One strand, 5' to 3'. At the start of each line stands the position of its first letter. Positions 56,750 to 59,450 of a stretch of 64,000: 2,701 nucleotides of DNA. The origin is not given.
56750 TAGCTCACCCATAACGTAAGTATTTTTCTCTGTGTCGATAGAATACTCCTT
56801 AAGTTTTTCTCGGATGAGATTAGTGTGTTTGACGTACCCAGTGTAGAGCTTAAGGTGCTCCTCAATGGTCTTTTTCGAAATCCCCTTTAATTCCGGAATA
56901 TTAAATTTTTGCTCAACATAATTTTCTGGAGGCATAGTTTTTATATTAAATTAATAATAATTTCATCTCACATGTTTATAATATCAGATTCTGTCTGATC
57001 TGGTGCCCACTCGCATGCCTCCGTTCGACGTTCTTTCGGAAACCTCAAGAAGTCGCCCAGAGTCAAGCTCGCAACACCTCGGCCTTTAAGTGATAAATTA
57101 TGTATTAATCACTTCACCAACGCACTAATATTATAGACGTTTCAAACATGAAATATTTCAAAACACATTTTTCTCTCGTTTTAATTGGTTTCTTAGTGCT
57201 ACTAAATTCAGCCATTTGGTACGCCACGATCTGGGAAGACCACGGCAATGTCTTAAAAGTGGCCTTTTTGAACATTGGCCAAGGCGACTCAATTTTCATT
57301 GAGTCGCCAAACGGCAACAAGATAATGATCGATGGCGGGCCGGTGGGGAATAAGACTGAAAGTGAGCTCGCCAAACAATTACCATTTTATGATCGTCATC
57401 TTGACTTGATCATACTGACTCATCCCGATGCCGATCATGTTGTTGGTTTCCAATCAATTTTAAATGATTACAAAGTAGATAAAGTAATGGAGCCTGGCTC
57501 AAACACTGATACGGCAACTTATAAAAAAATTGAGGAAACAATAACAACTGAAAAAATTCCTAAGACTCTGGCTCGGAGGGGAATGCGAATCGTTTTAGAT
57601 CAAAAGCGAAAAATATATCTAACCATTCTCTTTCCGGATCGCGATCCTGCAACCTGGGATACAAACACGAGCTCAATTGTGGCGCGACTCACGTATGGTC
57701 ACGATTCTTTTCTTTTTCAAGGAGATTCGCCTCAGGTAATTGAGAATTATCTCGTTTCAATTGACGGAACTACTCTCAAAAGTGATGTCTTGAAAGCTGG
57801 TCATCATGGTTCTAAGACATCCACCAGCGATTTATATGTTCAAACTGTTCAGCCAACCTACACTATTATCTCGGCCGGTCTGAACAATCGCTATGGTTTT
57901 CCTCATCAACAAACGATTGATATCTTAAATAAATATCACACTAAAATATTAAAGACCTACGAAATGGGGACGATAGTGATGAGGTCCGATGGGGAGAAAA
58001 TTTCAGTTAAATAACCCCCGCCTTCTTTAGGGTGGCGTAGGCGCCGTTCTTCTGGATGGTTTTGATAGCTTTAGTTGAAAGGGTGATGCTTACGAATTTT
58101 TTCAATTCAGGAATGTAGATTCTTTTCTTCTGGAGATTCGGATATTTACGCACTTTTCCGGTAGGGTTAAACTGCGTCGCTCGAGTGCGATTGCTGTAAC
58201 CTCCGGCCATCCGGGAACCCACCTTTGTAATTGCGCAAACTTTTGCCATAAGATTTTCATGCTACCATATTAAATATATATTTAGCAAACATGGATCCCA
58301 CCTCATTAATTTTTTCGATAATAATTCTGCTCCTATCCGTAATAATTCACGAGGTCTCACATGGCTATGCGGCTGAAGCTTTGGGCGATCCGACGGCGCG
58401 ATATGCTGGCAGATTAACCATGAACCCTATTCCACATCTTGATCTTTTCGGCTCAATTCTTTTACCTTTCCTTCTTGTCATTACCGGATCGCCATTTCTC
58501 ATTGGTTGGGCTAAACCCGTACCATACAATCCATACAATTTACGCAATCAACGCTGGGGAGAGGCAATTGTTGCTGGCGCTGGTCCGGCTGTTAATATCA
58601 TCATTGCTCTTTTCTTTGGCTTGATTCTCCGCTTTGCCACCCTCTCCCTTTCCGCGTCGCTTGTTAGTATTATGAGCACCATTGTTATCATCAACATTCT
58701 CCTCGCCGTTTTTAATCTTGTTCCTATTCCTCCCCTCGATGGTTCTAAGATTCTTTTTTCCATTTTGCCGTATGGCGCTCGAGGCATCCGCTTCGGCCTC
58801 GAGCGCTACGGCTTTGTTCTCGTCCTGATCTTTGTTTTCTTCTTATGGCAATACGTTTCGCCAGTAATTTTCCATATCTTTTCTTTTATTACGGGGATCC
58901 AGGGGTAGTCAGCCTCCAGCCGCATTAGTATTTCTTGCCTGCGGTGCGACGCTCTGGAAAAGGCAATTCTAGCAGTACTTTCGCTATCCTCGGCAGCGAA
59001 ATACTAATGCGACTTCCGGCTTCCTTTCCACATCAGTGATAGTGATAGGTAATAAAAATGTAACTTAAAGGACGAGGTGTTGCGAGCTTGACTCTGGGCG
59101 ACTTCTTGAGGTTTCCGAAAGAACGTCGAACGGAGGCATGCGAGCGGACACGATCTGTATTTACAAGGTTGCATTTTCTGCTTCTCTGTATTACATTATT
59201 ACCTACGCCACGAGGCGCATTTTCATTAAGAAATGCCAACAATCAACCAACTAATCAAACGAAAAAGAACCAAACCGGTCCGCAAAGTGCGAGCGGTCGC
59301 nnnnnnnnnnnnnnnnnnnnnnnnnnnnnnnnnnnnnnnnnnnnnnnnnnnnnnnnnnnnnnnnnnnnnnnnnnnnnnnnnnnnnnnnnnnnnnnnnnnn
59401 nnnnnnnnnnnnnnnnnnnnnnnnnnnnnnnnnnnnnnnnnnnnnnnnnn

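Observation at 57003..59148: Near-identical 85-bp inverted repeats flank a 2-kb three-gene segment and place the same element upstream of sodA and rpsL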

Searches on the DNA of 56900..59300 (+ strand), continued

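Call 66: search_with_rna_model(model_id=R2, source=window, max_evalue=1e-10, make_alignment=true, show_alignments=5)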
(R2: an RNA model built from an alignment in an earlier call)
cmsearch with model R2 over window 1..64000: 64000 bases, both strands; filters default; matches with E-value up to 1e-10: 5.
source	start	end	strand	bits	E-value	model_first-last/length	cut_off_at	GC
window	32840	32948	-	101.9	9e-28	1-109/109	no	0.54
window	25778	25885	-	101.8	9.3e-28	1-109/109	no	0.54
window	56993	57101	-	99.2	5.5e-27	1-109/109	no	0.51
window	34272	34380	+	98.9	6.5e-27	1-109/109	no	0.58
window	59053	59161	+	96.5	3.2e-26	1-109/109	no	0.49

Alignment A7: 5 matches aligned to the model, 111 columns, each read 5' to 3' on its own strand. Consensus structure (alignment columns), stored with it:
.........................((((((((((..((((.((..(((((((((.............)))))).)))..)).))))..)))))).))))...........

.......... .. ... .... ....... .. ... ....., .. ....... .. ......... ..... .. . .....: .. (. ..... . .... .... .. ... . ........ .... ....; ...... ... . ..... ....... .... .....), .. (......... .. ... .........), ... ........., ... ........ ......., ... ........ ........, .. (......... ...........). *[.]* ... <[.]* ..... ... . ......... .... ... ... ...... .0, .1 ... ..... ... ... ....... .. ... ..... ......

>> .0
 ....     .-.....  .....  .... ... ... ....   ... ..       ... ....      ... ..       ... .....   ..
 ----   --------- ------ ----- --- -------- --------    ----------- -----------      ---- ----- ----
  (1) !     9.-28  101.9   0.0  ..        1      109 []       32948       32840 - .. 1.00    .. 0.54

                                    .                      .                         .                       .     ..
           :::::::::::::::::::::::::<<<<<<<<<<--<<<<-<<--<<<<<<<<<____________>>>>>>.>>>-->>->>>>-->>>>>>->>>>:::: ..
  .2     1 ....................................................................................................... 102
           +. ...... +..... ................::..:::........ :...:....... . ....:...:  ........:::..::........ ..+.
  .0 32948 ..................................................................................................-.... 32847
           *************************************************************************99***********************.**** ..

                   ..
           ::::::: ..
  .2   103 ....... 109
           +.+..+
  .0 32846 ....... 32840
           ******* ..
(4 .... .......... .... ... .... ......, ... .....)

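Call 70: search_with_rna_model(model_id=R2, sources=[L019, L020, L021, L022, L023, L024], max_evalue=1, filters=off)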
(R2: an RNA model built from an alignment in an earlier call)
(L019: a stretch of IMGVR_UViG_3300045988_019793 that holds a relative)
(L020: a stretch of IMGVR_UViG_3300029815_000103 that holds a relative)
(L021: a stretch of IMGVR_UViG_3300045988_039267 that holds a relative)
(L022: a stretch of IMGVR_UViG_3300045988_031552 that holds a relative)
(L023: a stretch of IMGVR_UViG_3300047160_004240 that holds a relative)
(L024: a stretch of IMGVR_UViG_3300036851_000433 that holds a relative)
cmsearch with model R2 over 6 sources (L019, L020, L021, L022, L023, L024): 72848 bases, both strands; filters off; matches with E-value up to 1: 0.
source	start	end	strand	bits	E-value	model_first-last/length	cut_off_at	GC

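Call 75: search_with_rna_model(model_id=R2, sources=[L025], max_evalue=10, filters=off)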
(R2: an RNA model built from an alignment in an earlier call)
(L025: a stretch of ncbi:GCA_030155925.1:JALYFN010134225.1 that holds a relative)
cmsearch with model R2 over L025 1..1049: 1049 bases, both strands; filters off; matches with E-value up to 10: 14.
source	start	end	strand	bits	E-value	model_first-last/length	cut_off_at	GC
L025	478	520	-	6.3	0.13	1-109/109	no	0.42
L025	93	168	-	3.3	0.95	1-109/109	no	0.29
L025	404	443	+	3.1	1.1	1-109/109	no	0.4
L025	682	738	-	3.1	1.1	1-109/109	no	0.47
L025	932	987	+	2.4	1.7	1-109/109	no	0.48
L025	794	830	-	2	2.3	1-109/109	no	0.35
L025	371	405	-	1.7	2.7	1-109/109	no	0.4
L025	88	155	+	1.6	3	1-109/109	no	0.28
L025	997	1034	+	1.5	3.2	1-109/109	no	0.45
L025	52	70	-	1.4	3.3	1-109/109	no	0.47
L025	71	88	-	0.8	5.3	1-109/109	no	0.33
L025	505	524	+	0.4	6.6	1-109/109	no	0.25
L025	604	640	+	0.1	8.2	1-109/109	no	0.27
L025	791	828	+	0.1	8.4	1-109/109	no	0.34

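Call 77: search_dna_similar(query=window:59041-59161:+, collection=ecoli_genomes, mode=distant, max_evalue=0.1, max_rows=5)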
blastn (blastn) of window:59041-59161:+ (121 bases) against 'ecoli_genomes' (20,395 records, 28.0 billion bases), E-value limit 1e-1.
No match.

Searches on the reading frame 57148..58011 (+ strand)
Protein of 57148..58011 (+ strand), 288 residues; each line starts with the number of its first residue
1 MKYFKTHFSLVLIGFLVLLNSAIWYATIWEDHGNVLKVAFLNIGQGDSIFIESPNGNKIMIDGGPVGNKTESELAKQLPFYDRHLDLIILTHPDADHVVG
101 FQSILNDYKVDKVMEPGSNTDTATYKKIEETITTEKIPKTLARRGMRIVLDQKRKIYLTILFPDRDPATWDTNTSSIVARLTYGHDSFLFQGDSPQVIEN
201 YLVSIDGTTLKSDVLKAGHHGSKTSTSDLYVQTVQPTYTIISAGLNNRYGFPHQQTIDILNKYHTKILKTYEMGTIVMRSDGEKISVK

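Call 20: find_homologous_proteins(query=window:57148-58011:+, max_evalue=1e-20)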
Query window:57148-58011:+ (288 aa): 7311 proteins with E <= 1e-20 among 8000 candidates; the best 120 are listed.
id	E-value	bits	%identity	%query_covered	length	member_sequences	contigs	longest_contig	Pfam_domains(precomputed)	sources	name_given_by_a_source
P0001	3.2e-190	648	100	100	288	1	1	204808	PF00753.34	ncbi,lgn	-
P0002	2.5e-162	557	85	100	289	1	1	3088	PF00753.34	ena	-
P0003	2.6e-151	521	81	95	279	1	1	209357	PF00753.34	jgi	-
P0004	3.5e-151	520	81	95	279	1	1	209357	PF00753.34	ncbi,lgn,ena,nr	ncbi:MAG TPA: MBL fold metallo-hydrolase [Candidatus Paceibacterota bacterium]|nr:MBL fold metallo-h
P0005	4.4e-147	507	76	99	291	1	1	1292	PF00753.34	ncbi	-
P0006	3.4e-138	478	78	94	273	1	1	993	PF00753.34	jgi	jgi:beta-lactamase superfamily II metal-dependent hydrolase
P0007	1.9e-136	472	74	93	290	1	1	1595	PF25281.1,PF00753.34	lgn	-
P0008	1.1e-135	469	70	100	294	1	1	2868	PF00753.34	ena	-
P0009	1.2e-132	459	77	90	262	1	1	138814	PF12706.14,PF00753.34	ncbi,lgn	-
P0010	1.6e-117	410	79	80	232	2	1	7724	PF00753.34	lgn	-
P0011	1.7e-98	347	53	100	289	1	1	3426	PF00753.34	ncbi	-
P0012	1.1e-97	345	56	98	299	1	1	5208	PF16661.12,PF25281.1,PF00753.34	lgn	-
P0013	4.3e-96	339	51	100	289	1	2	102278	PF00753.34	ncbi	-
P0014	4.9e-96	339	56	98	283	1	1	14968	PF12706.14,PF00753.34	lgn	-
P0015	1.0e-95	338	55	98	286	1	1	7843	PF25281.1,PF00753.34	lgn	-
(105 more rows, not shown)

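Call 21: find_encoding_contigs(protein=P0004, flank=10000, max_places=4)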
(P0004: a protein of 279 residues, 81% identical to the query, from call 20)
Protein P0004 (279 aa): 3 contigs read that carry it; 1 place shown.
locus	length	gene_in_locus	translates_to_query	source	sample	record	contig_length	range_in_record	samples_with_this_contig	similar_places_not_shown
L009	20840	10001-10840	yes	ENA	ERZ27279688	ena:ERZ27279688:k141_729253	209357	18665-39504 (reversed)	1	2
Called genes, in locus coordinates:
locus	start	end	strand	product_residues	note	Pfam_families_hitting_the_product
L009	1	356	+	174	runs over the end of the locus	-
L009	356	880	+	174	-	-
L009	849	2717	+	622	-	-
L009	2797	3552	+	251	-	PF00121:TIM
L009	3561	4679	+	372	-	PF00162:PGK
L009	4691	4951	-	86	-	-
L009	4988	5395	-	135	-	PF11969:DcpS_C, PF01230:HIT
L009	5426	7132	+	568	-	PF01368:DHH, PF02272:DHHA1, PF17768:RecJ_OB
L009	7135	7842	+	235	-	PF00075:RNase_H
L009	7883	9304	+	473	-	PF13567:DUF4131, PF03772:Competence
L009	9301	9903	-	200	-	PF02777:Sod_Fe_C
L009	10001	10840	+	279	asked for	PF00753:Lactamase_B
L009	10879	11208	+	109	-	-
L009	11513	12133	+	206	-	PF02163:Peptidase_M50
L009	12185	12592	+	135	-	PF00164:Ribosom_S12_S23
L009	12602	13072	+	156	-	PF00177:Ribosomal_S7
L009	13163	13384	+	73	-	-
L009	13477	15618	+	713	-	PF00009:GTP_EFTU, PF03144:GTP_EFTU_D2, PF22042:EF-G_D2, PF14492:EFG_III, PF16658:RF3_C (weak), PF03764:EFG_IV, PF00679:EFG_C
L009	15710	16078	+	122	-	PF00903:Glyoxalase, PF12681:Glyoxalase_2 (weak)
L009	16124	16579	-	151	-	-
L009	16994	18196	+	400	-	PF00009:GTP_EFTU, PF03144:GTP_EFTU_D2, PF03143:GTP_EFTU_D3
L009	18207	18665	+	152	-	PF00338:Ribosomal_S10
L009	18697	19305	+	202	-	PF00297:Ribosomal_L3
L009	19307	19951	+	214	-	PF00573:Ribosomal_L4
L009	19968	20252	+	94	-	PF00276:Ribosomal_L23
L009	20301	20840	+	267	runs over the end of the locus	PF00181:Ribosomal_L2_N, PF03947:Ribosomal_L2_C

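Call 22: find_encoding_contigs(protein=P0009, flank=10000, max_places=4)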
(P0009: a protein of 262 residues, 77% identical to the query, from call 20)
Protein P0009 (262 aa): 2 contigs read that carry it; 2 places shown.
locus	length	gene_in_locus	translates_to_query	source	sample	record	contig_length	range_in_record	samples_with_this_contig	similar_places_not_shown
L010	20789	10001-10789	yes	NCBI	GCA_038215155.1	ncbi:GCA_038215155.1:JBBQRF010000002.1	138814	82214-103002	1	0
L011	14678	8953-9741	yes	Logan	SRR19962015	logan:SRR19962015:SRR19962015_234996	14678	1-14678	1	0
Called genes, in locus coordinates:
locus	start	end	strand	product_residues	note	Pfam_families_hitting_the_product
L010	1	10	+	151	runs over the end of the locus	PF07963:N_methyl (weak)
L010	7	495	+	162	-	PF07963:N_methyl (weak)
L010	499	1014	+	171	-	PF07963:N_methyl (weak)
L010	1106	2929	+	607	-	-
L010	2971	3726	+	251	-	PF00121:TIM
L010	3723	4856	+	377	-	PF00162:PGK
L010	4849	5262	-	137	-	PF11969:DcpS_C, PF01230:HIT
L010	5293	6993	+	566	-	PF01368:DHH, PF02272:DHHA1, PF17768:RecJ_OB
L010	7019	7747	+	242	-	PF00075:RNase_H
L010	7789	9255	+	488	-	PF13567:DUF4131, PF03772:Competence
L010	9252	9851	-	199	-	PF02777:Sod_Fe_C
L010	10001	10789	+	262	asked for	PF00753:Lactamase_B, PF12706:Lactamase_B_2 (weak)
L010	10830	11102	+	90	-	-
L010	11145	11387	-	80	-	PF00830:Ribosomal_L28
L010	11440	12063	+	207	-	PF02163:Peptidase_M50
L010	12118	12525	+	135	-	PF00164:Ribosom_S12_S23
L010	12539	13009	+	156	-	PF00177:Ribosomal_S7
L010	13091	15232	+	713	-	PF00009:GTP_EFTU, PF03144:GTP_EFTU_D2, PF22042:EF-G_D2, PF14492:EFG_III, PF16658:RF3_C (weak), PF03764:EFG_IV, PF00679:EFG_C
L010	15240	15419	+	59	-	-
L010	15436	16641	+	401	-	PF00009:GTP_EFTU, PF03144:GTP_EFTU_D2, PF03143:GTP_EFTU_D3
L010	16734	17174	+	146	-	PF00338:Ribosomal_S10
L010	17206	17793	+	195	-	PF00297:Ribosomal_L3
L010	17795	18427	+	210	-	PF00573:Ribosomal_L4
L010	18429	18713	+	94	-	PF00276:Ribosomal_L23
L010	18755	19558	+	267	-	PF00181:Ribosomal_L2_N, PF03947:Ribosomal_L2_C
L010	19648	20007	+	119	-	PF00203:Ribosomal_S19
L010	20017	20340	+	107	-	PF00237:Ribosomal_L22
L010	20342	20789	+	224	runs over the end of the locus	PF07650:KH_2, PF00189:Ribosomal_S3_C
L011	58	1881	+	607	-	-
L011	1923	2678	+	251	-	PF00121:TIM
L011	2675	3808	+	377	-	PF00162:PGK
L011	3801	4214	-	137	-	PF11969:DcpS_C, PF01230:HIT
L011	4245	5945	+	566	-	PF01368:DHH, PF02272:DHHA1, PF17768:RecJ_OB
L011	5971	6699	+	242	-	PF00075:RNase_H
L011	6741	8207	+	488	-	PF13567:DUF4131, PF03772:Competence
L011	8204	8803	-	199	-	PF02777:Sod_Fe_C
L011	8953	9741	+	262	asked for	PF00753:Lactamase_B, PF12706:Lactamase_B_2 (weak)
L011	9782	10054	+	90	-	-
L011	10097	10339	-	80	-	PF00830:Ribosomal_L28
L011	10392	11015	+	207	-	PF02163:Peptidase_M50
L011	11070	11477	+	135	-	PF00164:Ribosom_S12_S23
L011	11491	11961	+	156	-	PF00177:Ribosomal_S7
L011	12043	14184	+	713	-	PF00009:GTP_EFTU, PF03144:GTP_EFTU_D2, PF22042:EF-G_D2, PF14492:EFG_III, PF16658:RF3_C (weak), PF03764:EFG_IV, PF00679:EFG_C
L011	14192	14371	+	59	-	-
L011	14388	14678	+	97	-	?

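Call 23: find_encoding_contigs(protein=P0002, flank=10000, max_places=4)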
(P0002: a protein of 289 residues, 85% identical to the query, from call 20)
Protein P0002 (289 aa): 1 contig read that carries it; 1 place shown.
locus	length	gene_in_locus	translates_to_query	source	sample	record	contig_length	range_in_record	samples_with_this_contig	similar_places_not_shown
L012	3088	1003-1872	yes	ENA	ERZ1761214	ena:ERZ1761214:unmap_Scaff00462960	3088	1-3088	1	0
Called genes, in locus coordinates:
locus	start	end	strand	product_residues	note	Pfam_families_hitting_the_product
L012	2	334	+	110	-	?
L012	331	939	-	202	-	PF02777:Sod_Fe_C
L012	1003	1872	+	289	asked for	PF00753:Lactamase_B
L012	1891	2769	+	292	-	PF00892:EamA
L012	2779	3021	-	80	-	PF00830:Ribosomal_L28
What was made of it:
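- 57102..59052 (.): Segment between the two subfamily-1 copies, holding the MBL (ComEC-C) gene, rpmB and the M50 protease gene. Housekeeping genes in conserved order and orientation. Gene order and orientation are the same in L009 and L010/L011, and over the part that L012 covers (calls 21-23).
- Orientation is the same in all relatives and in the window (calls 21-23).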

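Call 25: find_encoding_contigs(protein=P0001, flank=3000, max_places=6)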
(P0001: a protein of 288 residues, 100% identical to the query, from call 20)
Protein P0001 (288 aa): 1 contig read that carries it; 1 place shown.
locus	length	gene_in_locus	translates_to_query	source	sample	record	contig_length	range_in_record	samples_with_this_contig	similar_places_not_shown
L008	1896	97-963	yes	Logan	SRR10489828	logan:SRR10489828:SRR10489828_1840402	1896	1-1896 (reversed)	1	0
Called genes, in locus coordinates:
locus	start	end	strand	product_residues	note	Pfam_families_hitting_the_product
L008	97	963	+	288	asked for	PF00753:Lactamase_B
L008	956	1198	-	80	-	PF00830:Ribosomal_L28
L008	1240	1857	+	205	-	PF02163:Peptidase_M50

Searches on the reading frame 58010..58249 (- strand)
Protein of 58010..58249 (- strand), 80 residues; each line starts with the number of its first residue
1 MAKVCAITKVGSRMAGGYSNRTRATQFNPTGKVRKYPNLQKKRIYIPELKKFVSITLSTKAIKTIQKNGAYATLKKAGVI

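Call 17: find_encoding_contigs(protein=window:58010-58249:-, flank=6000, max_places=10)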
Protein window:58010-58249:- (80 aa): 1 contig read that carries it; 1 place shown.
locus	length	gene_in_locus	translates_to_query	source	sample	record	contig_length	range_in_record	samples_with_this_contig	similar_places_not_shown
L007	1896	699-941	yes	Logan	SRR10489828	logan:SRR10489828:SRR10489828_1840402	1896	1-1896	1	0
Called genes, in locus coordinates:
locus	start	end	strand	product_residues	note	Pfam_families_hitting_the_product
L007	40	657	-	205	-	PF02163:Peptidase_M50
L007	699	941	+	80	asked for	PF00830:Ribosomal_L28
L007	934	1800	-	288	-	PF00753:Lactamase_B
